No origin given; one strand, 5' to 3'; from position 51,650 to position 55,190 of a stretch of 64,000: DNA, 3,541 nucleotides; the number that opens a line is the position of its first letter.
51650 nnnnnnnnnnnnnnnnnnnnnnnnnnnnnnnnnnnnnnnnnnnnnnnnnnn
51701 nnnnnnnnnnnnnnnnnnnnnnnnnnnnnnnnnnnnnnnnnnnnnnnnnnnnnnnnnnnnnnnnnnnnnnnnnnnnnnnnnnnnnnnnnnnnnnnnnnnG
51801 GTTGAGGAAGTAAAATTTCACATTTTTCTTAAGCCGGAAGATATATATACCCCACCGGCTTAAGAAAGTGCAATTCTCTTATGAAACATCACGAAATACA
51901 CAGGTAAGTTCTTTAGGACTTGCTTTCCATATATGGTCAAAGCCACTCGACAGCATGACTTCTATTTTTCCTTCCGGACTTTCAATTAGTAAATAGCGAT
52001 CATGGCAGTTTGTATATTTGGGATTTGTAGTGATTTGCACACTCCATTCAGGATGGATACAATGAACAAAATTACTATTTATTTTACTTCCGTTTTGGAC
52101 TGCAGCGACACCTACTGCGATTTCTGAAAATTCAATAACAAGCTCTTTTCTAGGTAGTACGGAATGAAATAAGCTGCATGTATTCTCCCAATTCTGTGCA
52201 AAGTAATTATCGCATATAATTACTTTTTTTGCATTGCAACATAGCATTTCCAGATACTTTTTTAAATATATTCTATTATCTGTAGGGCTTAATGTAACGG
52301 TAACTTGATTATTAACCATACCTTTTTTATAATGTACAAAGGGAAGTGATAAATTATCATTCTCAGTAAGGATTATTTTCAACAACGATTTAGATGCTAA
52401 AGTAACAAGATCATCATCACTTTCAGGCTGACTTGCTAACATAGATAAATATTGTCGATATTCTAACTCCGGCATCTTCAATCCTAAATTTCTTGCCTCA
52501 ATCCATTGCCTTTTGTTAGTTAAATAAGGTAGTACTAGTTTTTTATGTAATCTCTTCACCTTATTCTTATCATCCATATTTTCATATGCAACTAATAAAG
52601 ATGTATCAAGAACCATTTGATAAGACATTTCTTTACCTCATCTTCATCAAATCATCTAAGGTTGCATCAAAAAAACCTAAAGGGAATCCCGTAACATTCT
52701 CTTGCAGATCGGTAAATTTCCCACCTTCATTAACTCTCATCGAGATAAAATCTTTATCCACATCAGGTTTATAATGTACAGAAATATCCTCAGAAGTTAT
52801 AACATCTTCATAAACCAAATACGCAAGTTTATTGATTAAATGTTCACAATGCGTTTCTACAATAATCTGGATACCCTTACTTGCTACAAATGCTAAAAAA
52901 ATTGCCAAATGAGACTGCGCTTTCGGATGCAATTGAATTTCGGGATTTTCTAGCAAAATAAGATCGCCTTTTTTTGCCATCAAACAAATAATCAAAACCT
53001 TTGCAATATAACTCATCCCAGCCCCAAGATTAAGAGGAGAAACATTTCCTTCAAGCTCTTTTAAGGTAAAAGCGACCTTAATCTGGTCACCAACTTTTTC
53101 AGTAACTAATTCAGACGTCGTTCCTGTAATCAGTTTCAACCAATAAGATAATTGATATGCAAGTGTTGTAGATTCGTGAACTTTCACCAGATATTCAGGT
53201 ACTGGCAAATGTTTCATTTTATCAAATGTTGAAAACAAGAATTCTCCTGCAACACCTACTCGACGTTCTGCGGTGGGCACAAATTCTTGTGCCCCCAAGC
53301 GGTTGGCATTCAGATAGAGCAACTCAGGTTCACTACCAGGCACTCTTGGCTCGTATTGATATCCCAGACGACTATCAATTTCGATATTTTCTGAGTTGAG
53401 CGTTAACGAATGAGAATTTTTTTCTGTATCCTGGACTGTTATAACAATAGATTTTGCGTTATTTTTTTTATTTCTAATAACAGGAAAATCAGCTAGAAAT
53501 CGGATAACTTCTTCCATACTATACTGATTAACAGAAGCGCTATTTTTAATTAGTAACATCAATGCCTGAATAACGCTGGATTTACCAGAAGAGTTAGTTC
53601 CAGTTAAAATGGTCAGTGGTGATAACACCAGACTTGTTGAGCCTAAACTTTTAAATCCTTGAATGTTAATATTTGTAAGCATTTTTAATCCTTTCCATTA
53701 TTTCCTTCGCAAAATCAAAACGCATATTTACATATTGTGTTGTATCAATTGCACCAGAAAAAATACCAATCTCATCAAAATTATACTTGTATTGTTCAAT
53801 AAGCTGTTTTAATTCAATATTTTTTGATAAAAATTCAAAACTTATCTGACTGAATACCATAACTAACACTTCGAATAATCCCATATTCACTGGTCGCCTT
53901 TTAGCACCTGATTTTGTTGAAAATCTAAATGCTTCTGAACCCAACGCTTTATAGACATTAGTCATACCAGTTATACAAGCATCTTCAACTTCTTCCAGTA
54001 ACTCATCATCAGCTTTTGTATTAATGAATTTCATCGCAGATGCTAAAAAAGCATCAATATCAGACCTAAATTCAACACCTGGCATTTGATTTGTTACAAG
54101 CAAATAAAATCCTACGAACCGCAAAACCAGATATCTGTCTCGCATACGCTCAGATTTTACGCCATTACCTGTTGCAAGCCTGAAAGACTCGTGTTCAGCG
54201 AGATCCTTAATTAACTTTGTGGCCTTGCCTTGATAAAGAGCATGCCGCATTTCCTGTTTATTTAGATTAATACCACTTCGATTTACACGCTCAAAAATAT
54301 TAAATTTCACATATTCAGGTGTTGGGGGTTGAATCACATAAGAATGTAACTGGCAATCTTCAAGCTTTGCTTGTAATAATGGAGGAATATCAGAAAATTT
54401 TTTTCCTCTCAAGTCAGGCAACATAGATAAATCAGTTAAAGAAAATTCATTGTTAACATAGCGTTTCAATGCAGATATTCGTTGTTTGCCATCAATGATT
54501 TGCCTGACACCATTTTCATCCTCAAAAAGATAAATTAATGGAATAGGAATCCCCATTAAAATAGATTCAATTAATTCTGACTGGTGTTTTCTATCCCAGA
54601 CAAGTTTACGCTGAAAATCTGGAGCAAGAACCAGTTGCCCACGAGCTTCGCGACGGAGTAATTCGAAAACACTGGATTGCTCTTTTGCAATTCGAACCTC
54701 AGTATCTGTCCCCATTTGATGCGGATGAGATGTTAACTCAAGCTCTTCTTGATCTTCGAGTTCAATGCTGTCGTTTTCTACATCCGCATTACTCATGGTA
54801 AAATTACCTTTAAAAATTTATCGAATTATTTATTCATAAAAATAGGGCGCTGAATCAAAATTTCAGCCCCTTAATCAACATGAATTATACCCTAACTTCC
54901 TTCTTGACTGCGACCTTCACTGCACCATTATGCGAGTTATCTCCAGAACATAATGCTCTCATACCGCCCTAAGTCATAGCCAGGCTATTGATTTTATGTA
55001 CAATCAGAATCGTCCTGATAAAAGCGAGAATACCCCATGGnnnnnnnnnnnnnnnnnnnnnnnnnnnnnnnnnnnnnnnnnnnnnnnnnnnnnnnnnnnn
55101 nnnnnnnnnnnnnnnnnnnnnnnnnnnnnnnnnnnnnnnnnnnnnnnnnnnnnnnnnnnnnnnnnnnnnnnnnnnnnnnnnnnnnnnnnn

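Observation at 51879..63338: Mosaic immigration-control region: mrr and mcrBC absent, both slots filled by DUF262-family modules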

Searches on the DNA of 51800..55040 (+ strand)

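Call 5: search_dna_similar(query=window:51800-55040:+, collection=ecoli_genomes, mode=near, max_rows=20)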
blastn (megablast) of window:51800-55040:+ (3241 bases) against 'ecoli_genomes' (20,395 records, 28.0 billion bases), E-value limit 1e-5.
Records with a match: 563; places in all: 563; records where one place covers at least 80% of the query: 0.
Genomes with a match: 563 of 5426; with a place that covers at least 80% of the query: 0. Places per genome that has any: lowest 1, median 1, highest 1. On chromosomes: 563 places; on plasmids: 0.
Best place of each record, by identity: 95-99% 563.
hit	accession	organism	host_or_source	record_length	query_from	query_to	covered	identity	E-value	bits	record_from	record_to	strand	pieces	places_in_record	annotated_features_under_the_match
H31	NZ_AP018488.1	Escherichia coli O157:H7 strain PV15-279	Homo sapiens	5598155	3164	3241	2%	98.7%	8e-29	139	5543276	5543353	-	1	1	hsdR: EcoAI/FtnUII family type I restriction enzme subunit R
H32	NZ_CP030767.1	Escherichia coli strain 2017C-4109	missing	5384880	3164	3241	2%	98.7%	8e-29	139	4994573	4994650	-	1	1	hsdR: EcoAI/FtnUII family type I restriction enzme subunit R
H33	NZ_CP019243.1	Escherichia coli strain Combat2C1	Homo sapiens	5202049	3164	3241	2%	98.7%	8e-29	139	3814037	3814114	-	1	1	hsdR: EcoAI/FtnUII family type I restriction enzme subunit R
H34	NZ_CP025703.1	Escherichia coli strain BH100N substr. MG2017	Homo sapiens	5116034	3164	3241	2%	98.7%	8e-29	139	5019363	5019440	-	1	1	hsdR: EcoAI/FtnUII family type I restriction enzme subunit R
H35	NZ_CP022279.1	Escherichia coli strain STEC299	Marmota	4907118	3164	3241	2%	98.7%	8e-29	139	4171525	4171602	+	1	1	hsdR: EcoAI/FtnUII family type I restriction enzme subunit R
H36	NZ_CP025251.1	Escherichia coli strain BH100 substr. MG2017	Homo sapiens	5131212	3164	3241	2%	98.7%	8e-29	139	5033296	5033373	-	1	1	hsdR: EcoAI/FtnUII family type I restriction enzme subunit R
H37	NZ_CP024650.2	Escherichia coli strain BH100 substr. MG2014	Homo sapiens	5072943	3164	3241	2%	98.7%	8e-29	139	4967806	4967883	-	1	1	hsdR: EcoAI/FtnUII family type I restriction enzme subunit R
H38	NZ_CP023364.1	Escherichia coli strain 144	canine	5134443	3164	3241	2%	98.7%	8e-29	139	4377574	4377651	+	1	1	hsdR: EcoAI/FtnUII family type I restriction enzme subunit R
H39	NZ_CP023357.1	Escherichia coli strain 317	canine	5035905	3164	3241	2%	98.7%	8e-29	139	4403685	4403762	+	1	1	hsdR: EcoAI/FtnUII family type I restriction enzme subunit R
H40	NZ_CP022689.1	Escherichia coli strain CDC#03-98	missing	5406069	3164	3241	2%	98.7%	8e-29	139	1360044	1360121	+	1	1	hsdR: EcoAI/FtnUII family type I restriction enzme subunit R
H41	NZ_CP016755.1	Escherichia coli strain FORC_044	Homo sapiens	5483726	3164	3241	2%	98.7%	8e-29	139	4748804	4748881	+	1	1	hsdR: EcoAI/FtnUII family type I restriction enzme subunit R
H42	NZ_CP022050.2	Escherichia coli O157 strain FDAARGOS_293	Homo sapiens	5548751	3164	3241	2%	98.7%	8e-29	139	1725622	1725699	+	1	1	hsdR: EcoAI/FtnUII family type I restriction enzme subunit R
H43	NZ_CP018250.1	Escherichia coli strain 10671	Cattle faeces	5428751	3164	3241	2%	98.7%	8e-29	139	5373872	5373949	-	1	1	hsdR: EcoAI/FtnUII family type I restriction enzme subunit R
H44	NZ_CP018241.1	Escherichia coli strain 319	missing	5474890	3164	3241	2%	98.7%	8e-29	139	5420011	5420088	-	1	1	hsdR: EcoAI/FtnUII family type I restriction enzme subunit R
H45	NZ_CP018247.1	Escherichia coli strain 7784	Cattle faeces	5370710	3164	3241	2%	98.7%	8e-29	139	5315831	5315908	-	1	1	hsdR: EcoAI/FtnUII family type I restriction enzme subunit R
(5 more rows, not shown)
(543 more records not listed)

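Call 15: search_dna_similar(query=window:51814-55036:+, collection=ecoli_genomes, mode=distant, max_rows=20)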
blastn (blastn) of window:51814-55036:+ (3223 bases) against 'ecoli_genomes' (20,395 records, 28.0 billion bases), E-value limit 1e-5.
Records with a match: 563; places in all: 563; records where one place covers at least 80% of the query: 0.
Genomes with a match: 563 of 5426; with a place that covers at least 80% of the query: 0. Places per genome that has any: lowest 1, median 1, highest 1. On chromosomes: 563 places; on plasmids: 0.
Best place of each record, by identity: 95-99% 563.
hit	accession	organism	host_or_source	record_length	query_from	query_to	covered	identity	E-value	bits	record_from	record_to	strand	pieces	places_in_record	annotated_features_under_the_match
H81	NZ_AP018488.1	Escherichia coli O157:H7 strain PV15-279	Homo sapiens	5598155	3150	3223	2%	98.6%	1e-25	130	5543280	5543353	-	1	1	none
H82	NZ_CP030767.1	Escherichia coli strain 2017C-4109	missing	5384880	3150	3223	2%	98.6%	1e-25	130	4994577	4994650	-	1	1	none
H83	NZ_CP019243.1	Escherichia coli strain Combat2C1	Homo sapiens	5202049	3150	3223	2%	98.6%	1e-25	130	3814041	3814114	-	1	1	none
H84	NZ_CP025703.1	Escherichia coli strain BH100N substr. MG2017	Homo sapiens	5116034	3150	3223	2%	98.6%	1e-25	130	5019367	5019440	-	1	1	none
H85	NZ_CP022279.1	Escherichia coli strain STEC299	Marmota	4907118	3150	3223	2%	98.6%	1e-25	130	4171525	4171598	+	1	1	none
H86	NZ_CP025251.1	Escherichia coli strain BH100 substr. MG2017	Homo sapiens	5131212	3150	3223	2%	98.6%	1e-25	130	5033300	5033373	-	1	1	none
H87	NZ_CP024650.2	Escherichia coli strain BH100 substr. MG2014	Homo sapiens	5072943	3150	3223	2%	98.6%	1e-25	130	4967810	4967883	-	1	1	none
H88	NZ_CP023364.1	Escherichia coli strain 144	canine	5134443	3150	3223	2%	98.6%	1e-25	130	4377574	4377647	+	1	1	none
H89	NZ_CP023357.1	Escherichia coli strain 317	canine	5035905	3150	3223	2%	98.6%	1e-25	130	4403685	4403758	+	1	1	none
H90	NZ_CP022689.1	Escherichia coli strain CDC#03-98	missing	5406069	3150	3223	2%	98.6%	1e-25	130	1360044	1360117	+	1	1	none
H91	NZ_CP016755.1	Escherichia coli strain FORC_044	Homo sapiens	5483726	3150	3223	2%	98.6%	1e-25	130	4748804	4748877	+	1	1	none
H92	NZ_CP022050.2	Escherichia coli O157 strain FDAARGOS_293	Homo sapiens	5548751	3150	3223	2%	98.6%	1e-25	130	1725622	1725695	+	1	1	none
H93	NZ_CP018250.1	Escherichia coli strain 10671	Cattle faeces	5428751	3150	3223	2%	98.6%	1e-25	130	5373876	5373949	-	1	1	none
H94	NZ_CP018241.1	Escherichia coli strain 319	missing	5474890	3150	3223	2%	98.6%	1e-25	130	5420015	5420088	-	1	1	none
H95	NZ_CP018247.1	Escherichia coli strain 7784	Cattle faeces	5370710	3150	3223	2%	98.6%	1e-25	130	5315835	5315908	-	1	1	none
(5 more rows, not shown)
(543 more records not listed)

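Call 70: search_dna_similar(query=window:51814-54962:+, collection=plasmids, mode=distant, max_rows=10)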
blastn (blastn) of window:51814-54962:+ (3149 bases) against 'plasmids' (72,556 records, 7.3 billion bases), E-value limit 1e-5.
Records with a match: 7; places in all: 7; records where one place covers at least 80% of the query: 0.
Best place of each record, by identity: 60-80% 7.
By first word of the organism name: Klebsiella 4; Campylobacter 3.
By predicted mobility (MOB-suite, as given by PLSDB): conjugative 5; mobilizable 1; non-mobilizable 1.
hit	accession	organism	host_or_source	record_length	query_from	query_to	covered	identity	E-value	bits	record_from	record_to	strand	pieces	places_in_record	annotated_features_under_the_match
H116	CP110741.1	Klebsiella pneumoniae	Homo sapiens,urine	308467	81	2953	79%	67.0%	1e-175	702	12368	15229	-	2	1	DUF262 domain-containing protein | AAA family ATPase | hypothetical protein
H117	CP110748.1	Klebsiella pneumoniae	Homo sapiens,urine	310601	81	2953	79%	67.0%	1e-175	702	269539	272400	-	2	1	DUF262 domain-containing protein | AAA family ATPase | hypothetical protein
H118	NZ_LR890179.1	Klebsiella pneumoniae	-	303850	81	2953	79%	67.0%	1e-175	702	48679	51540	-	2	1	DUF262 domain-containing protein | AAA family ATPase | hypothetical protein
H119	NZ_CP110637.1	Klebsiella pneumoniae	Homo sapiens,blood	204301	1006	2953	62%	67.5%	6e-174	620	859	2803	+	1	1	DUF262 domain-containing protein | AAA family ATPase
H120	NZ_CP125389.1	Campylobacter jejuni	Ursus americanus,Piedmont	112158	1750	2810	17%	68.0%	7e-21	186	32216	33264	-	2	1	DUF262 domain-containing protein | DUF3696 domain-containing protein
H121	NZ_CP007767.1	Campylobacter peloridis LMG 23910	Pure culture,Shellfish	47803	1750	2789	16%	68.9%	1e-23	198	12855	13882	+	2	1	DUF262 domain-containing protein | AAA family ATPase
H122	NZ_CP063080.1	Campylobacter peloridis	Shellfish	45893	1750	2789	16%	68.9%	1e-23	198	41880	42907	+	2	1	DUF262 domain-containing protein | AAA family ATPase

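Call 71: search_dna_similar(query=window:51814-54962:+, collection=phages, mode=distant, max_rows=10)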
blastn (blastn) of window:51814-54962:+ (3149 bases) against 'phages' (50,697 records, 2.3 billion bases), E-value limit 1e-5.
No match.
